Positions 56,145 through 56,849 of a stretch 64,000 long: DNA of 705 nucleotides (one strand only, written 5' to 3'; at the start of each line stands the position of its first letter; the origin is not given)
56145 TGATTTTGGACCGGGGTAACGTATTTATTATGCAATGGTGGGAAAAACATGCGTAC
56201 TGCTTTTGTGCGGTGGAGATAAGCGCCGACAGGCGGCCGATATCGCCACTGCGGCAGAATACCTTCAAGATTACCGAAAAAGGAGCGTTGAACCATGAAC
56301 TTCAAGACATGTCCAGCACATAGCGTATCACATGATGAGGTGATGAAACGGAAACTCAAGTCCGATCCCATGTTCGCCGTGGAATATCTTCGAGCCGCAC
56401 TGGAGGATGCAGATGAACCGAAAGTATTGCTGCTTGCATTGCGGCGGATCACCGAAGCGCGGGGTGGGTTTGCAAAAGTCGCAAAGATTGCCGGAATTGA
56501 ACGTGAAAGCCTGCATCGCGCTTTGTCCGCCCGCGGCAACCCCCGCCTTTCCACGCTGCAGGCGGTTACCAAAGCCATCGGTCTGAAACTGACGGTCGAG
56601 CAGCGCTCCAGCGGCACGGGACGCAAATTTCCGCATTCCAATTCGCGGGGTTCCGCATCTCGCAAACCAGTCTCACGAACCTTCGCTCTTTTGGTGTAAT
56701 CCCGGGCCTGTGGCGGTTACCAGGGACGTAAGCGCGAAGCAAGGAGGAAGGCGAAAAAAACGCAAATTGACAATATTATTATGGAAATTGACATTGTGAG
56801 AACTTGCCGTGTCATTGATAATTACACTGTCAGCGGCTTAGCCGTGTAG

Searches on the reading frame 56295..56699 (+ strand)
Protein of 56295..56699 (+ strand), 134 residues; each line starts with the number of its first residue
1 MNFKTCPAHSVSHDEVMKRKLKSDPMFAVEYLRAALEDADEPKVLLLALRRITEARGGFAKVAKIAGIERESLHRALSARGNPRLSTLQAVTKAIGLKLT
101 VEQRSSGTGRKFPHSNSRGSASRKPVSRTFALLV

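Call 52: search_protein_families(library=pfam, proteins=[window:56295-56699:+], max_evalue=5)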
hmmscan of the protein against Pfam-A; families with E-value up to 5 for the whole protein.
window:56295-56699:+ (134 aa): 2 families
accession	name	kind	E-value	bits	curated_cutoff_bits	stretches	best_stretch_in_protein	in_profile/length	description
PF21716.3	dnstrm_HI1420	-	1.1e-15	57.6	27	1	19-102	9-89/90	Probable addiction module antidote protein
PF01381.28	HTH_3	-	0.047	14.2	23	1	61-100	14-53/55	Helix-turn-helix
